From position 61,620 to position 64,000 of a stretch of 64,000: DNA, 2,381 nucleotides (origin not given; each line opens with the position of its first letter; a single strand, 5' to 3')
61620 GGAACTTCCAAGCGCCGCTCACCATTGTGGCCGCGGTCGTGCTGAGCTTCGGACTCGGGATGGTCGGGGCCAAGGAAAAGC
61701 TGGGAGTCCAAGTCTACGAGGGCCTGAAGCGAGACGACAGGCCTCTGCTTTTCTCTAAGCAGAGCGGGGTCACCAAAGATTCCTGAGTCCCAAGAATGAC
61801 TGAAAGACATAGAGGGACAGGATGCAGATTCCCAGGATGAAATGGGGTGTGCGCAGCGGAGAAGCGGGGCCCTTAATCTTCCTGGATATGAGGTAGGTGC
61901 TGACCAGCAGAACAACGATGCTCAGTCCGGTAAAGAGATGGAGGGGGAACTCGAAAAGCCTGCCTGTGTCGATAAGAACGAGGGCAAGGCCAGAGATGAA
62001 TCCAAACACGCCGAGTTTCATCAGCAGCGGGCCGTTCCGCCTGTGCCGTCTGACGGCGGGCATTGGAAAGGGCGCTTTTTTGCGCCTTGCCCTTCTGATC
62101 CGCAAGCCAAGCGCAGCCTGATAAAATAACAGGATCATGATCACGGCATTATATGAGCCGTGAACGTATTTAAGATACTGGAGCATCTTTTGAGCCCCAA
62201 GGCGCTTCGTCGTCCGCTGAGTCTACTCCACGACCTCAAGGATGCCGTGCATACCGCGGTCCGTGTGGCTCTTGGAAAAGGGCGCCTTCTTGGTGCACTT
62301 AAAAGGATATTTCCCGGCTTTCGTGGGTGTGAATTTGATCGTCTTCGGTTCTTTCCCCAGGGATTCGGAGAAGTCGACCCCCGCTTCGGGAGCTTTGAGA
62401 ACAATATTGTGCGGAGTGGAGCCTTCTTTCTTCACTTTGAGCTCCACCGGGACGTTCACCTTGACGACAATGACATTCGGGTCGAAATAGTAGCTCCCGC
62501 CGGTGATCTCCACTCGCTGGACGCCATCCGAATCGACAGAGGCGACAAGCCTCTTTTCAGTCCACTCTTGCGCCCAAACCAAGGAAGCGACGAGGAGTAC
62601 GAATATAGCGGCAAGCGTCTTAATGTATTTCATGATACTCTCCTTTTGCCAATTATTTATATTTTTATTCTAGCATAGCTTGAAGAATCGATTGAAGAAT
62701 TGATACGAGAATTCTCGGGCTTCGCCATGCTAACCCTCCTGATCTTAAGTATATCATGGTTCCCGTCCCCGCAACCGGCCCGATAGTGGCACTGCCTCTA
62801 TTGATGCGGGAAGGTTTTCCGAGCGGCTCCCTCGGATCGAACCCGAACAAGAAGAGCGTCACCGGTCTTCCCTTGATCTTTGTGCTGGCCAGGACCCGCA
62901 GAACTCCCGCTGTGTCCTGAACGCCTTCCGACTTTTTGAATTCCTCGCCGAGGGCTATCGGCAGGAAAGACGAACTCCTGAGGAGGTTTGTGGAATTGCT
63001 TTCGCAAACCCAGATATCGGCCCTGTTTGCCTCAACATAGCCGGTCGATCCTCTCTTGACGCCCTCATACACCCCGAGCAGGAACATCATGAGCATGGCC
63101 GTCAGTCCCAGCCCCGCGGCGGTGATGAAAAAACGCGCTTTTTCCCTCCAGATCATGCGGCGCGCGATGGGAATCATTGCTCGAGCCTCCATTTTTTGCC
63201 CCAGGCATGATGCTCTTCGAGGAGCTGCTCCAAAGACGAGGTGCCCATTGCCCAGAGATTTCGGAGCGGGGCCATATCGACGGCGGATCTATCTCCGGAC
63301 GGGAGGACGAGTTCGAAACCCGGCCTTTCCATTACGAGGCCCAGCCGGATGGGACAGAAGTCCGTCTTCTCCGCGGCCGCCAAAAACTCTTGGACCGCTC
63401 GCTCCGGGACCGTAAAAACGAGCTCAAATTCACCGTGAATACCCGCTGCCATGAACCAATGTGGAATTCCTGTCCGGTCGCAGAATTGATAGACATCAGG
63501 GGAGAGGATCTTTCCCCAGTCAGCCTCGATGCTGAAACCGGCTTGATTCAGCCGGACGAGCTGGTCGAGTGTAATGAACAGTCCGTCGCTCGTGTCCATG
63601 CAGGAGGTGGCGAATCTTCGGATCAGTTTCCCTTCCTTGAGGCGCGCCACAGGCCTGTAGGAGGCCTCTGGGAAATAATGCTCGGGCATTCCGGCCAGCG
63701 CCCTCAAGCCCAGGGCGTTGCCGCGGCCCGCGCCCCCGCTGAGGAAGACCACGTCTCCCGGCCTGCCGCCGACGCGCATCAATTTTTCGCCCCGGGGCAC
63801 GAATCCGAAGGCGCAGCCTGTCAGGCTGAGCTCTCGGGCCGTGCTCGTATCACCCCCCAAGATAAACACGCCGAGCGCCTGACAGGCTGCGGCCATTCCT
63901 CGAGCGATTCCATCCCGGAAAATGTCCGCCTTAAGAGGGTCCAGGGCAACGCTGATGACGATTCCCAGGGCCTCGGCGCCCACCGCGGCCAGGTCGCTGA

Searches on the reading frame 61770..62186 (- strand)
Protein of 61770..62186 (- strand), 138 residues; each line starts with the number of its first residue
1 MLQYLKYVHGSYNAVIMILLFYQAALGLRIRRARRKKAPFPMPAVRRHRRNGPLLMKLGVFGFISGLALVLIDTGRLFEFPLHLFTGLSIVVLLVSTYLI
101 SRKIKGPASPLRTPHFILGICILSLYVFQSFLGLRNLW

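Call 20: search_protein_families(library=pfam, proteins=[window:61770-62186:-], max_evalue=0.001)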
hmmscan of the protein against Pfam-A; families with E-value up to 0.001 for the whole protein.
window:61770-62186:- (138 aa): 2 families
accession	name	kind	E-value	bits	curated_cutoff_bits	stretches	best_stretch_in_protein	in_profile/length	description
PF13301.11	DUF4079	-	3e-18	66.9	31.4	1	8-136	4-137/141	Protein of unknown function (DUF4079)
PF03188.21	Cytochrom_B561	-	0.00021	22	23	0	83-138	38-95/137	Eukaryotic cytochrome b561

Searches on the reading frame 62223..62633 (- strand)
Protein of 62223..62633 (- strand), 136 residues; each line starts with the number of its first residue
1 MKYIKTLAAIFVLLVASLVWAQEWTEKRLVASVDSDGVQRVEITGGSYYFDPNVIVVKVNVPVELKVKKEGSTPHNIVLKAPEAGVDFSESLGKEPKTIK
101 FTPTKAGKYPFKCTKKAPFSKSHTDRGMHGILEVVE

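Call 20: search_protein_families(library=pfam, proteins=[window:62223-62633:-], max_evalue=0.001)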
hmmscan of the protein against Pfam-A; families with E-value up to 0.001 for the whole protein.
window:62223-62633:- (136 aa): 1 family
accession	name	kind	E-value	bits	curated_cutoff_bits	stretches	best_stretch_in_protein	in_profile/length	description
PF13473.12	Cupredoxin_1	-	1.8e-11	44.4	27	1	15-114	5-93/104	Cupredoxin-like domain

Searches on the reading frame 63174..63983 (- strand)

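Call 20: search_protein_families(library=pfam, proteins=[window:63174-63983:-], max_evalue=0.001)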
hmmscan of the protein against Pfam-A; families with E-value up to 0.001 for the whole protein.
window:63174-63983:- (269 aa): 2 families
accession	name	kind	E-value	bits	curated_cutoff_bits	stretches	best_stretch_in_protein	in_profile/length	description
PF00586.29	AIRS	-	1.5e-08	35.4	24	1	1-62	50-112/112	AIR synthase related protein, N-terminal domain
PF02769.27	AIRS_C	-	0.00057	20.5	23.1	0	74-225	1-153/156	AIR synthase related protein, C-terminal domain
